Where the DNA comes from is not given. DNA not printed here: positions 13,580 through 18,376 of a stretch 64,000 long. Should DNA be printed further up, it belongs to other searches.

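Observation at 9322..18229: Tandem pair of giant divergent STAND-type NTPase paralogues next to the restriction/defence block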

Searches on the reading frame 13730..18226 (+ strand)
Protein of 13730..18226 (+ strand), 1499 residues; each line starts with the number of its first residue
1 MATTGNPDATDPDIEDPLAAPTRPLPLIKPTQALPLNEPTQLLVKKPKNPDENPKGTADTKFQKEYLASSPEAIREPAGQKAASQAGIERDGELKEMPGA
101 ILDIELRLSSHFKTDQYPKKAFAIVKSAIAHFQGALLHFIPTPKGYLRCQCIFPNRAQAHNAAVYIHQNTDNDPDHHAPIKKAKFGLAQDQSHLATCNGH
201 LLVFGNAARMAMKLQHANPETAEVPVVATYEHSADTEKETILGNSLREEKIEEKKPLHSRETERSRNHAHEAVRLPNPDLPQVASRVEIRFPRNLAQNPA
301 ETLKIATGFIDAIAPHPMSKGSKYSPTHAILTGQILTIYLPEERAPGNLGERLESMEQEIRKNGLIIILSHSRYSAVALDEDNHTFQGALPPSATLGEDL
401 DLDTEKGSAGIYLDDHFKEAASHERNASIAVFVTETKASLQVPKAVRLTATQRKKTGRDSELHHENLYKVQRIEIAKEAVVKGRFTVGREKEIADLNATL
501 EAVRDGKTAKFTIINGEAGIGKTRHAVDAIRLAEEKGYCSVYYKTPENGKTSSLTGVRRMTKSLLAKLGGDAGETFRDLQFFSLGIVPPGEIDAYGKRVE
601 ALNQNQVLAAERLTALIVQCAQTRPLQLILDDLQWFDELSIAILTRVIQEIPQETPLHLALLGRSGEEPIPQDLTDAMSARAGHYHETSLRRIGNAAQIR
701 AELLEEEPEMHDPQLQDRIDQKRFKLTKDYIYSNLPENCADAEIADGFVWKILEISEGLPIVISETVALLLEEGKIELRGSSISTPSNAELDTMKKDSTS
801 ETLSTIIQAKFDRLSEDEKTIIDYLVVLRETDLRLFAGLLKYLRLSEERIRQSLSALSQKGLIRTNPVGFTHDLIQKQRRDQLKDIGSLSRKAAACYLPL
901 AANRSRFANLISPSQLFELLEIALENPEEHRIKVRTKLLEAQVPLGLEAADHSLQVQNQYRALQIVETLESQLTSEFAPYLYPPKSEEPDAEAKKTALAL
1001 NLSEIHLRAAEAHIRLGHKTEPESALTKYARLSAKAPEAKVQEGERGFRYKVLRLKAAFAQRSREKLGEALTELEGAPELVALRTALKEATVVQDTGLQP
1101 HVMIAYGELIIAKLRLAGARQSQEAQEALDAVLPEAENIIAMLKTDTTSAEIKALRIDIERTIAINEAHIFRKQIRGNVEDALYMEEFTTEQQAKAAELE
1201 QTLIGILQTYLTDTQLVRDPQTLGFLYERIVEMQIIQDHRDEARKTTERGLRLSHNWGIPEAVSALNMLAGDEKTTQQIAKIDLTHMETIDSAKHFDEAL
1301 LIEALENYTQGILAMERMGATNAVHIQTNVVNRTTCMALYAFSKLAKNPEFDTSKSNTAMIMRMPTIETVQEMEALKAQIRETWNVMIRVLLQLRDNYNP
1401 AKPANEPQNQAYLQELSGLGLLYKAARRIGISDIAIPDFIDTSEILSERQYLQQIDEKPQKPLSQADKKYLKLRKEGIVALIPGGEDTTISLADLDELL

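Call 7: search_protein_families(library=pfam, proteins=[window:13730-18226:+], max_evalue=1)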
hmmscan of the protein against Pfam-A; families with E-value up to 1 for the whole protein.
window:13730-18226:+ (1499 aa): 5 families
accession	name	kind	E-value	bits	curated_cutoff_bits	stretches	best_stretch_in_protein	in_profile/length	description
PF13191.12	AAA_16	-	3e-16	60.8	32.6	1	487-657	3-164/167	AAA ATPase domain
PF01637.24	ATPase_2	-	5.5e-05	23.5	33.2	1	488-637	3-123/225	ATPase domain predominantly from Archaea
PF13401.12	AAA_22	-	0.00034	21.4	27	1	507-665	3-124/130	AAA domain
PF10923.14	BrxC_BrxD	-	0.002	17.5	22.2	1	484-539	25-79/414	BREX system ATP-binding protein BrxC/D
PF20720.3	nSTAND3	-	0.03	14.5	27.2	1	502-550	10-58/155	Novel STAND NTPase 3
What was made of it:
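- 15188..15700 (+): B, NTPase core (residues 487-657): Walker A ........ and Walker B ILDD. Pfam AAA_16 at E 3e-16 (call 7).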

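Call 9: search_protein_families(library=padloc, proteins=[window:13730-18226:+], max_evalue=0.01)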
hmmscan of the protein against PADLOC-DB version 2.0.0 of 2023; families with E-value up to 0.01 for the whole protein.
window:13730-18226:+ (1499 aa): 0 families

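Call 11: search_protein_families(library=ncbifam, proteins=[window:13730-18226:+], max_evalue=0.1)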
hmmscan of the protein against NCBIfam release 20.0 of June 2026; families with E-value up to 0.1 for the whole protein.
window:13730-18226:+ (1499 aa): 1 family
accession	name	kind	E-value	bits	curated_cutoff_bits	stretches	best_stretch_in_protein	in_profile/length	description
TIGR02928.1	TIGR02928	subfamily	0.00066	18.6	181.3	1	487-535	18-66/366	orc1/cdc6 family replication initiation protein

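Call 17: find_homologous_proteins(query=window:13730-18226:+, max_evalue=0.001)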
Query window:13730-18226:+ (1499 aa): 4 proteins with E <= 0.001 among 8000 candidates.
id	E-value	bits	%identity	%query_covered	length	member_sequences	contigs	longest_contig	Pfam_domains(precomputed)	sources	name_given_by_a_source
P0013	0.0e+0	3302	100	100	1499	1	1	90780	PF13191.13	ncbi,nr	ncbi:AAA family ATPase [Candidatus Peregrinibacteria bacterium]|nr:AAA family ATPase [Candidatus Per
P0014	0.0e+0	2024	63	100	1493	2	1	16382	PF01637.25,PF13191.13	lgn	-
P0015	0.0e+0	1929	60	100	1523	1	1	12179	PF13191.13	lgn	-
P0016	0.0e+0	1895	59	100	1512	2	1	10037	PF13191.13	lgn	-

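Call 19: find_encoding_contigs(protein=P0014, flank=10000, max_places=4)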
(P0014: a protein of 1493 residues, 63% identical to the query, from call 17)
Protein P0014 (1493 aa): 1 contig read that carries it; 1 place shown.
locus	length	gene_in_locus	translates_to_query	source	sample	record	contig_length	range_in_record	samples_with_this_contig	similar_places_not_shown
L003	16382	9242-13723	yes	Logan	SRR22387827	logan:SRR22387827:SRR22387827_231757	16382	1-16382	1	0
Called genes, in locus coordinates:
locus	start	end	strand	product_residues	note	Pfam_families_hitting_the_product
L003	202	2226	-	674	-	PF25448:DUF7897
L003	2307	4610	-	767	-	-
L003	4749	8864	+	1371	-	PF13191:AAA_16, PF13401:AAA_22 (weak)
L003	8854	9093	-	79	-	-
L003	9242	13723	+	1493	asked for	PF01637:ATPase_2 (weak), PF13191:AAA_16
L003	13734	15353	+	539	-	PF00595:PDZ, PF13180:PDZ_2, PF17820:PDZ_6, PF03572:Peptidase_S41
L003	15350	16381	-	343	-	?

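Call 20: find_encoding_contigs(protein=P0015, flank=10000, max_places=4)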
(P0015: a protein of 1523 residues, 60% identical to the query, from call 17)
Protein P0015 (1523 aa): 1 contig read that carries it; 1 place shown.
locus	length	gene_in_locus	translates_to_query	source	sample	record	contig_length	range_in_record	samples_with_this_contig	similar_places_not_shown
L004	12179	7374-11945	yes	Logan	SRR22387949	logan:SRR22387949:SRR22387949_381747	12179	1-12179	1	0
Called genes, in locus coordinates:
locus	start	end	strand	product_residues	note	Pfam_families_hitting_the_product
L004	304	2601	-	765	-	-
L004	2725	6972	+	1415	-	PF01637:ATPase_2 (weak), PF13191:AAA_16, PF24883:NPHP3_N (faint), PF13401:AAA_22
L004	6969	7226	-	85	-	-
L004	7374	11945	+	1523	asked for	PF13191:AAA_16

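Call 21: find_encoding_contigs(protein=P0016, flank=10000, max_places=4)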
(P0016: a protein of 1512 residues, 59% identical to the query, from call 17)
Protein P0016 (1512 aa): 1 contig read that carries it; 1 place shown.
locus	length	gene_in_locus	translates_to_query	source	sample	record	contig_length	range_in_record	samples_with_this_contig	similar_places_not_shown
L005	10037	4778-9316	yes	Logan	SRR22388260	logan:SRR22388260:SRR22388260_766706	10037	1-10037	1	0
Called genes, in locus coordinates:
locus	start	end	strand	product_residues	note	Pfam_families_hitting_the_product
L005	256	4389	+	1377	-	PF01637:ATPase_2, PF13191:AAA_16, PF13401:AAA_22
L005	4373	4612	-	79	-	-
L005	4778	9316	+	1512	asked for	PF13191:AAA_16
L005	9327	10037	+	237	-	?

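Call 22: search_protein_families(library=pfam, proteins=[L003:15350-16381:-, L003:202-2226:-, L003:2307-4610:-, L003:4749-8864:+, L005:9327-10037:+, L003:8854-9093:-], max_evalue=0.01)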
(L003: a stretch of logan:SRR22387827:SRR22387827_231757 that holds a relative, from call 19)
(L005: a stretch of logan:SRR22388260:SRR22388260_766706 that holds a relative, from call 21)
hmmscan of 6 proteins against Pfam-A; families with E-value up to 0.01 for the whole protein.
L003:15350-16381:- (343 aa): 3 families
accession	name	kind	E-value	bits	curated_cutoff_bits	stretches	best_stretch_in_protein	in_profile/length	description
PF19044.6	P-loop_TraG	-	5e-22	78.5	25.8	1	1-294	39-343/413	TraG P-loop domain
PF12846.13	AAA_10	-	1.3e-09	38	27.5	2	187-259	221-295/362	AAA-like domain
PF01935.23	DUF87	-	7.7e-06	26.6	23.2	1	1-44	33-78/220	Helicase HerA, central domain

L003:202-2226:- (674 aa): 1 family
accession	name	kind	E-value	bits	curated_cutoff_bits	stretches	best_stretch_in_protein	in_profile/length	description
PF25448.1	DUF7897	-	1.1e-10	41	27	1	191-601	176-562/595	Domain of unknown function (DUF7897)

L003:2307-4610:- (767 aa): 0 families

L003:4749-8864:+ (1371 aa): 4 families
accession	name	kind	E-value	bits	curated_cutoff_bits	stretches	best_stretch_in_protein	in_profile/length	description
PF13191.12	AAA_16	-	2.9e-10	41.3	32.6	1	408-577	3-161/167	AAA ATPase domain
PF13401.12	AAA_22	-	2.7e-07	31.4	27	1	429-591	4-126/130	AAA domain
PF01637.24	ATPase_2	-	0.005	17.1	33.2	0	423-470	13-64/225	ATPase domain predominantly from Archaea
PF00931.28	NB-ARC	-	0.0074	16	23.5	0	417-456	5-44/248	NB-ARC domain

L005:9327-10037:+ (237 aa): 0 families

L003:8854-9093:- (79 aa): 0 families
